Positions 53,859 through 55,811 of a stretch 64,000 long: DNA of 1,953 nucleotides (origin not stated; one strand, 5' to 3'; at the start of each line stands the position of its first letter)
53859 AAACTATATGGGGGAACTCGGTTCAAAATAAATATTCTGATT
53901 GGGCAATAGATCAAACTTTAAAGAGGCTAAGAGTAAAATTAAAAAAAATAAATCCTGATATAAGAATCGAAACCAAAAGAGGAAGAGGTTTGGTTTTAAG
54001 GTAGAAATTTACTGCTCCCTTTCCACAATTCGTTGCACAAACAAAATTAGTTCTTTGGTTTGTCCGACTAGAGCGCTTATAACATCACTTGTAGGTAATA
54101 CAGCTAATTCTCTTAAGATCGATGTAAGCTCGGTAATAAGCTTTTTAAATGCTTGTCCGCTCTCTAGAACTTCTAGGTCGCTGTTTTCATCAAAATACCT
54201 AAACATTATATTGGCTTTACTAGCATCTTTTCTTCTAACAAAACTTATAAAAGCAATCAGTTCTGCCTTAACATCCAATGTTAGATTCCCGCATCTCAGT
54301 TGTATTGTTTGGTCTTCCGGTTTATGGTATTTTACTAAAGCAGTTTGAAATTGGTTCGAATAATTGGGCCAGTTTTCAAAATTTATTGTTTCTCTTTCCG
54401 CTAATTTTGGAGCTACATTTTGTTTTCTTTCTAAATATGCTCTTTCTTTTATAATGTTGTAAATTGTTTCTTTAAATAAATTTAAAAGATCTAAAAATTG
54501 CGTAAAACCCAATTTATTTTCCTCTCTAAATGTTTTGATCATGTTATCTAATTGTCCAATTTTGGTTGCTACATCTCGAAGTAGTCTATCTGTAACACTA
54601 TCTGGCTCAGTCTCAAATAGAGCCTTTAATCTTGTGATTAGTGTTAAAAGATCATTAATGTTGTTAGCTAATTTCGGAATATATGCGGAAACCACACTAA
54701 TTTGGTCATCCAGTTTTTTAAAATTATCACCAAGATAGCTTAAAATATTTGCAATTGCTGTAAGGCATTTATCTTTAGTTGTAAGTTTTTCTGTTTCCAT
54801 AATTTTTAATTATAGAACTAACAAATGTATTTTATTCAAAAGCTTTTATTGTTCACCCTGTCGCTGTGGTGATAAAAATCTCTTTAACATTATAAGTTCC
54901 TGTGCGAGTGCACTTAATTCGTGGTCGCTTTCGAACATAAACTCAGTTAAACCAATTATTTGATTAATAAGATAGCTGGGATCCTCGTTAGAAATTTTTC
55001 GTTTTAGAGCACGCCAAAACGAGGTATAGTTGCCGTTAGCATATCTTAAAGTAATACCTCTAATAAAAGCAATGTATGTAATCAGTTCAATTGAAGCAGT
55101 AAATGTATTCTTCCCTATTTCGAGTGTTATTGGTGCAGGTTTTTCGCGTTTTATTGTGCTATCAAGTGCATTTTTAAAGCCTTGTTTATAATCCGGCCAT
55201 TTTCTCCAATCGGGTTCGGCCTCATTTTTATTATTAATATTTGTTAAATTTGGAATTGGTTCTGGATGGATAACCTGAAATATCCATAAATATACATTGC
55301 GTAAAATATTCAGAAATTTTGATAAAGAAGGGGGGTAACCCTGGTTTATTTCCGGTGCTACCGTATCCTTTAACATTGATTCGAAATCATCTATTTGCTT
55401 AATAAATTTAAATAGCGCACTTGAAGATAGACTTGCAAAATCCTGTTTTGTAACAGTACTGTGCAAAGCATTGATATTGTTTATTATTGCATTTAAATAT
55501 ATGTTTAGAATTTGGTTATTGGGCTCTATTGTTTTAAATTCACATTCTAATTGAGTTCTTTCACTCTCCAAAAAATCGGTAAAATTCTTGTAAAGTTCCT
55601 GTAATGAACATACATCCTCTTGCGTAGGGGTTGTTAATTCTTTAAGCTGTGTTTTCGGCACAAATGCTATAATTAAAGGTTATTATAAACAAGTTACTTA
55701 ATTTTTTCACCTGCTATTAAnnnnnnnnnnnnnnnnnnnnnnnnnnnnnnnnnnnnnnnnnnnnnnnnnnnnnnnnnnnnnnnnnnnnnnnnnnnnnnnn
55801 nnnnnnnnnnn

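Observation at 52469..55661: P-loop ATPase with C-terminal OmpR-type winged helix, flanked by two tandem paralogous proteins of unknown function and a small divergent ORF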

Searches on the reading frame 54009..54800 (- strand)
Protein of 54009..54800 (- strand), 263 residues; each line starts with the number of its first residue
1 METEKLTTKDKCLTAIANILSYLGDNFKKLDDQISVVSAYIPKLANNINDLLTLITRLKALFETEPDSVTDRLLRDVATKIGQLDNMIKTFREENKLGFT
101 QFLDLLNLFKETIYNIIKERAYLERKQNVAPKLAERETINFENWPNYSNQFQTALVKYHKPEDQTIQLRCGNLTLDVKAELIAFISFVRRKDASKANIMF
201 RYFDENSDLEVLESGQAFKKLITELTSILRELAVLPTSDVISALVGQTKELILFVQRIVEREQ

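Call 3: search_protein_families(library=pfam, proteins=[window:54009-54800:-], max_evalue=1)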
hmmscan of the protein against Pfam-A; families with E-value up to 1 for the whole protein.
window:54009-54800:- (263 aa): 6 families
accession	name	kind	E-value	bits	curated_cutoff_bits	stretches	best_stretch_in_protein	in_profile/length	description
PF05531.17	NPV_P10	-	0.035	15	29.8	1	18-62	4-48/75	Nucleopolyhedrovirus P10 protein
PF02671.26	PAH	-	0.057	13.6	21.3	0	101-113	5-17/45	Paired amphipathic helix repeat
PF18491.7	SRA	-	0.07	13.5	30.2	1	94-201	11-116/145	SET and RING associated domain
PF15457.11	HopW1-1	-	0.074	12.8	27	1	30-86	209-265/321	Type III T3SS secreted effector HopW1-1/HopPmaA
PF11598.13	COMP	-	0.078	13.8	23.9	0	100-123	11-34/45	Cartilage oligomeric matrix protein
PF23497.1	YmiD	-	0.15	12.5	27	1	5-18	3-16/42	YmiD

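Call 4: search_protein_families(library=ncbifam, proteins=[window:54009-54800:-], max_evalue=1)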
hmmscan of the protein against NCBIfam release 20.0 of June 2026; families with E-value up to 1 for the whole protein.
window:54009-54800:- (263 aa): 3 families
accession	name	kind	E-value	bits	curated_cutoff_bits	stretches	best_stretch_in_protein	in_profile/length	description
NF001626.0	PRK00411.1-5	equivalog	0.031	13.1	417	0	191-230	94-133/374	ORC1-type DNA replication protein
NF045650.1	CD1247_Nterm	equivalog_domain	0.032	14.9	30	1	2-51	16-65/70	CD1247 N-terminal domain-containing protein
NF007965.0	PRK10687.1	equivalog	0.16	12.1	206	1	74-140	12-79/119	purine nucleoside phosphoramidase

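Call 18: find_homologous_proteins(query=window:54009-54800:-)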
Query window:54009-54800:-: 1667 candidates shared short words with the query, none scored E <= 0.001.
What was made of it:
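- Tried and rejected: Word-indexed homology search with paralog A found nothing, not even itself (call 18).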

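Call 24: list_cluster_members(proteins=[window:54009-54800:-, window:54846-55661:-, window:52469-52729:-, window:58707-60203:-, window:51965-52363:+, window:52844-54004:+])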
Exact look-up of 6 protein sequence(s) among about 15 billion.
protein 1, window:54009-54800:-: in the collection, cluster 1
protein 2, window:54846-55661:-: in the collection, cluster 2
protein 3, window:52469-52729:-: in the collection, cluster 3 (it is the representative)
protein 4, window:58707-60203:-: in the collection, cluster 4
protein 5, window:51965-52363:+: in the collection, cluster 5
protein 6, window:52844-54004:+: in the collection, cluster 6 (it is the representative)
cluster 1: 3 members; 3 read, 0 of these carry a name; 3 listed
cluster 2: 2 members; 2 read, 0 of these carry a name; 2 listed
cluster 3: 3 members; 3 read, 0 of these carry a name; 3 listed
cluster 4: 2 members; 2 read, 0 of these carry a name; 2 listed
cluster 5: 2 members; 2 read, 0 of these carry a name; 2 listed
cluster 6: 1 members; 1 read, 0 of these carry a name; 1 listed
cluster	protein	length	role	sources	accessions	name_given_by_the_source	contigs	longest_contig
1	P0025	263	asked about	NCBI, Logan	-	-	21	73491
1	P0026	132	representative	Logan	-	-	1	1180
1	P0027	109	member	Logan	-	-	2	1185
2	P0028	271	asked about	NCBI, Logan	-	-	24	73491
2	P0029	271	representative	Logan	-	-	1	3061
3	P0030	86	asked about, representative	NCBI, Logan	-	-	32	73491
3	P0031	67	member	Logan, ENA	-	-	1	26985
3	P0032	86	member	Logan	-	-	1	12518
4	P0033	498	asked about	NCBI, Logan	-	-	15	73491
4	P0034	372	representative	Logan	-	-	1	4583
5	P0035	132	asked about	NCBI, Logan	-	-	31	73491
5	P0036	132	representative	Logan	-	-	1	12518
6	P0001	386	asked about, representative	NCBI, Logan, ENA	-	-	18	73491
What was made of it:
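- Tried and rejected: Its 90% cluster is represented by a 132-aa fragment (call 24).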

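Call 26: find_homologous_proteins(query=A1, max_evalue=0.01)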
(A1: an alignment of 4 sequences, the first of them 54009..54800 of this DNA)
Query A1 (4 sequences) (263 aa, profile of the alignment): 1 proteins with E <= 0.01 among 8000 candidates.
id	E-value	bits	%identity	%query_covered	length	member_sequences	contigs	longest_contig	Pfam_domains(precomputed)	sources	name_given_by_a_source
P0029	3.6e-102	360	26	68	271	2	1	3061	-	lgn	-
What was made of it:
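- Tried and rejected: A profile of four paralogs found only paralog B (call 26).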

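Call 36: search_protein_representatives(alignment_id=A2)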
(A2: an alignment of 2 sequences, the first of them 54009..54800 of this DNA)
Query: 2 sequences, 291 profile positions. Proteins with E-value up to 0.001 (for the whole library): 5; up to 1e-10: 5; up to 1e-30: 2. The best 5 are listed.
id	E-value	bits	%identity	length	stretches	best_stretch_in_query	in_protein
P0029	1.6e-143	493.9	-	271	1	1-291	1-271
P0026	2.5e-54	201.2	-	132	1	1-157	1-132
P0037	6.6e-27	111.2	-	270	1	22-271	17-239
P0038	1.3e-22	97.1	-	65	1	227-291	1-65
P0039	3.4e-11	59.6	-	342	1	129-287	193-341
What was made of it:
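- Paralogs: only 5 hits among 1.84e9 representative proteins, all from the same lineage (call 36).
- Tried and rejected: The exhaustive HMMER search found only same-lineage orthologues (call 36).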

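Call 47: search_protein_families(library=padloc, proteins=[window:54009-54800:-], max_evalue=0.1)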
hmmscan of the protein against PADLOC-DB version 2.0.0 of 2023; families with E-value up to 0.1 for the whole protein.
window:54009-54800:- (263 aa): 1 family
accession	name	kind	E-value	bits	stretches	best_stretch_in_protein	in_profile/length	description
PDLC04210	HEC-01B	-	0.023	12.4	1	183-235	165-215/217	-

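Call 48: search_protein_families(library=phrogs, proteins=[window:54009-54800:-], max_evalue=0.1)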
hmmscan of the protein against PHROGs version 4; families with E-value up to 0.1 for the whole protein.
window:54009-54800:- (263 aa): 1 family
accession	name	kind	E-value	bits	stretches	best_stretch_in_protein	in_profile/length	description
phrog_26346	-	unknown function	0.019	14.7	1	11-120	426-537/659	-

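Call 51: predict_structure(alignment_id=A6)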
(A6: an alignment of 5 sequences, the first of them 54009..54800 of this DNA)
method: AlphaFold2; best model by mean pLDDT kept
length: 263 residues; sequences in the alignment: 5
mean_pLDDT: 69.8   pTM: 0.44
mean pLDDT of the five models: 69.8, 66.8, 62.3, 60.6, 59.3
residues with pLDDT >= 90: 0; 70-90: 149; 50-70: 88; < 50: 26
segments of 3 or more residues with pLDDT < 50: 1-6, 127-139, 197-199
pLDDT, mean of each block of 10 residues (from residue 1): 54 83 70 53 76 87 83 83 82 68 84 76 52 42 67 62 67 77 68 52 55 71 75 65 74 83 73
secondary structure, 60 per line:
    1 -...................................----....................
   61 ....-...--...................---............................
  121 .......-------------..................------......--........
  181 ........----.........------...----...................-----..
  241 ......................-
elements in order: H2-36 H41-64 H71-89 H93-127 H141-158 E165-170 E173-178 H179-188 H193-201 E208-210 H215-233 H239-262
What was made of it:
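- On BTB/POZ fold (considered for the C-terminal domain of the paralogs): The model shows this order at residues 165-262, but its pLDDT is only 52-83 from a 5-sequence alignment (call 51).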

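Call 53: fold_search(model_id=the predicted structure, library=pdb)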
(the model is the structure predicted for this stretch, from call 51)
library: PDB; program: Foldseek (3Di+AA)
matches with E <= 10: 272; with E <= 0.001: 0
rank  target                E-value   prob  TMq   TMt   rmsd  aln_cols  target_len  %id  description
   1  5fig_B                7.1e-01  0.98  0.32  0.74   3.2       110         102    8  APO-CSP3 (COPPER STORAGE PROTEIN 3) FROM BACILLUS SUBTILIS (released 2016-10-12)
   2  5fjd_A                7.1e-01  0.91  0.28  0.58   5.3       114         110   12  APO-CSP1 (COPPER STORAGE PROTEIN 1) FROM METHYLOSINUS TRICHOSPORIUM OB3B (released 2015-11-18)
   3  6wkt_A                7.9e-01  0.97  0.32  0.71   3.4       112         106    8  Cu(I)-bound Copper Storage Protein BsCsp3 (released 2021-04-21)
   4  8ub8_C                7.9e-01  0.44  0.22  0.38   6.6       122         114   11  Diversity-generating retroelement (DGR) ribonucleoprotein reverse transcriptase - Pre-active State 1a (released 2024-10-23)
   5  4tql_A                8.7e-01  0.15  0.22  0.25  37.0       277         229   10  Computationally designed three helix bundle (released 2014-10-15)
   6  6ei0_Q                9.2e-01  0.97  0.36  0.74   2.8       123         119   10  Cytosolic copper storage protein Csp from Streptomyces lividans: apo form (released 2018-10-10)
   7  4mu6                  1.0e+00  0.11  0.18  0.17  32.0       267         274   13  Crystal Structure of the N-terminal domain of Effector Protein LegC3 from Legionella pneumophila (released 2013-12-11)
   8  7ank_A                1.0e+00  0.05  0.13  0.08  25.9       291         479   12  Crystal structure of sarcomeric protein FATZ-1 (d91-FATZ-1 construct) in complex with half dimer of alpha-actinin-2 (released 2021-06-30)
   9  5arn                  1.1e+00  0.80  0.28  0.55   4.6       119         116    8  Cu(I)-CSP3 (COPPER STORAGE PROTEIN 3) FROM METHYLOSINUS (released 2016-10-12)
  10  4dwl_E                1.2e+00  0.60  0.27  0.51   5.3       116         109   13  Avd molecule from Bordetella bacteriophage DGR (released 2013-02-27)
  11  8qup                  1.2e+00  0.60  0.22  0.43   6.9       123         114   13  G-CSFR inhibitor Bop1 (released 2024-10-23)
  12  6q58_A                1.3e+00  0.90  0.34  0.67   3.7       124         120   10  Copper loading to a cytosolic copper storage protein from Streptomyces lividans (five coppers) (released 2019-07-10)
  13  4hwh_C                1.3e+00  0.63  0.18  0.50   6.1        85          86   10  Crystal structure of ATBAG4 (released 2013-05-29)
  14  8ub7_E                1.3e+00  0.54  0.25  0.47   5.2       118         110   10  Diversity-generating retroelement (DGR) ribonucleoprotein reverse transcriptase - Active state (N-occupied) (released 2024-10-23)
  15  9s9k_A                1.3e+00  0.23  0.22  0.31  12.2       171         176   13  S. islandicus CdvB (semi open) (released 2026-01-28)
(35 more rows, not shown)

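Call 64: find_encoding_contigs(protein=P0039, flank=8000, max_places=4)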
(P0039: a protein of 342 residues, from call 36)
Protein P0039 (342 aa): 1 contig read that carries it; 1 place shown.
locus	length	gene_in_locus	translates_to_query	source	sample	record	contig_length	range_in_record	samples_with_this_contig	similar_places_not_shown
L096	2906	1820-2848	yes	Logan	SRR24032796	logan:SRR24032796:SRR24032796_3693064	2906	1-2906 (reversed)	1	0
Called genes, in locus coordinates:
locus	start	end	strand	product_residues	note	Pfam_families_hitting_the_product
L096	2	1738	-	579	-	?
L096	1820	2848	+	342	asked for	-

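Call 86: fold_search(model_id=the predicted structure, library=viral)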
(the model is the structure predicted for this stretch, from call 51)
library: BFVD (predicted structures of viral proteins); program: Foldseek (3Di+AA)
matches with E <= 10: 317; with E <= 0.001: 0
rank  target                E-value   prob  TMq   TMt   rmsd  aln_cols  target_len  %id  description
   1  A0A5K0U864            2.8e-02  0.99  0.34  0.15  11.7       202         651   11  Uncharacterized protein [Yasminevirus sp. GU-2018]
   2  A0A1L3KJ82            1.0e-01  0.95  0.29  0.34  14.6       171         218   14  (no name in the UniProt tables at hand)
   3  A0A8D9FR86            1.1e-01  1.00  0.33  0.70   3.4       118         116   14  Putative fusion protein [uncultured marine phage]
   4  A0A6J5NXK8            1.5e-01  0.14  0.17  0.13  22.7       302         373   12  Uncharacterized protein (Fragment) [uncultured Caudovirales phage]
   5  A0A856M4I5            1.6e-01  0.38  0.24  0.20  14.0       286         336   14  (no name in the UniProt tables at hand)
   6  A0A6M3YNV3            1.7e-01  0.82  0.25  0.21  15.8       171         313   12  Uncharacterized protein [Picornavirales sp.]
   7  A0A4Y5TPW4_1          1.7e-01  0.23  0.20  0.05  24.6       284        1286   10  (no name in the UniProt tables at hand)
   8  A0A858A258            2.0e-01  0.30  0.23  0.07  18.4       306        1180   10  MC006L [Molluscum contagiosum virus]
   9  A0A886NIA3            2.1e-01  0.13  0.14  0.12  23.9       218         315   12  (no name in the UniProt tables at hand)
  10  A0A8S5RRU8            2.3e-01  0.84  0.26  0.41   6.1       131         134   15  Avd-like protein [Myoviridae sp. ct5xZ3]
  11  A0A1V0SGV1            3.2e-01  0.13  0.18  0.13  17.1       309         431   12  Uncharacterized protein [Hokovirus HKV1]
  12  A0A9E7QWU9            3.4e-01  0.25  0.21  0.23  21.1       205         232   12  Uncharacterized protein [Ralstonia phage BHDT_So9]
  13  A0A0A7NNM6            3.9e-01  0.08  0.15  0.05  26.1       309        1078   13  Tape measure protein [Lactobacillus phage LfeInf]
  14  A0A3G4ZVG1            4.6e-01  0.80  0.32  0.32  14.4       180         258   13  RING-type domain-containing protein [Edafosvirus sp.]
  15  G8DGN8                4.6e-01  0.25  0.17  0.19  14.5       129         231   12  (no name in the UniProt tables at hand)
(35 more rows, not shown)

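Call 87: search_solved_structures(query=A6, max_evalue=10)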
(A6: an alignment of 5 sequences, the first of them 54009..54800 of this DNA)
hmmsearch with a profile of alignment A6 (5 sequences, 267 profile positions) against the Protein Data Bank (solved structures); distinct sequences matched with E-value up to 10: 9.
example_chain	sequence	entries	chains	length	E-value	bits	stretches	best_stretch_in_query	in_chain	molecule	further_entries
9oaa_B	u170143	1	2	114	0.03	17.2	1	44-117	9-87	Protein S100-A9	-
4ggf_C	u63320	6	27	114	0.07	16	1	50-117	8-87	Protein S100-A9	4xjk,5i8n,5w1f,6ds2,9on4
1xk4_C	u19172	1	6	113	0.072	16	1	51-117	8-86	Calgranulin B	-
1irj_A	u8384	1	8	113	0.075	15.9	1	51-117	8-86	Migration Inhibitory Factor-Related Protein 14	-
8sjc_C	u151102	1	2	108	0.077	15.9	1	52-117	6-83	Protein S100-A9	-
7quv_B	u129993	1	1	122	0.081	15.8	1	50-117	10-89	Protein S100-A9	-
8sjb_C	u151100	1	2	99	0.1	15.5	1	52-116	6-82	Protein S100-A9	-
7ui5_A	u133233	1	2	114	0.12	15.2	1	50-117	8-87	Protein S100-A9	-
8oyy_A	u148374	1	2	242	0.23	14.3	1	33-137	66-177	De novo designed soluble GPCR-like protein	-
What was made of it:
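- Checked: None of the three unknown proteins matches Pfam, NCBIfam, PADLOC, PHROGs or PDB sequences significantly (calls 3, 4, 47, 48, 87).
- No family matches them (calls 3, 4, 47, 48, 87).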

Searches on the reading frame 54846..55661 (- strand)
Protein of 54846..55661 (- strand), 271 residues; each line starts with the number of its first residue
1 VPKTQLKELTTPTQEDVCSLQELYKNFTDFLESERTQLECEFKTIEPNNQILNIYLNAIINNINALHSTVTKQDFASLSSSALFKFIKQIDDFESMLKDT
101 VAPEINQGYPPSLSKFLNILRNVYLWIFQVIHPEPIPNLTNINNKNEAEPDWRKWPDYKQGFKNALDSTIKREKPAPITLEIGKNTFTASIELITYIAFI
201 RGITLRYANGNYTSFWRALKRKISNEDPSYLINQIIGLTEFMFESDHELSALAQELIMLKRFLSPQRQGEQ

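Call 3: search_protein_families(library=pfam, proteins=[window:54846-55661:-], max_evalue=1)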
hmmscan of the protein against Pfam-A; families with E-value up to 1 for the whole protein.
window:54846-55661:- (271 aa): 1 family
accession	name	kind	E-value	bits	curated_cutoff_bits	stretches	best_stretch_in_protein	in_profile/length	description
PF12889.12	DUF3829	-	0.063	13.3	26.8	1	7-119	114-228/285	Protein of unknown function (DUF3829)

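Call 4: search_protein_families(library=ncbifam, proteins=[window:54846-55661:-], max_evalue=1)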
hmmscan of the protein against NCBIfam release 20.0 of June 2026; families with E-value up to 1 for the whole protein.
window:54846-55661:- (271 aa): 1 family
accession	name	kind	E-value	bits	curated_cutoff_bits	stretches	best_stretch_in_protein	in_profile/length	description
NF038294.1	lipo_LIC11966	exception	0.028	14.3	200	1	39-77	22-59/158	LIC11966 family lipoprotein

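Call 47: search_protein_families(library=padloc, proteins=[window:54846-55661:-], max_evalue=0.1)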
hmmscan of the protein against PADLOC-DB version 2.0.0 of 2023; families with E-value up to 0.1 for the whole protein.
window:54846-55661:- (271 aa): 0 families

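Call 48: search_protein_families(library=phrogs, proteins=[window:54846-55661:-], max_evalue=0.1)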
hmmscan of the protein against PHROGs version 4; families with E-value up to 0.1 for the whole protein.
window:54846-55661:- (271 aa): 0 families
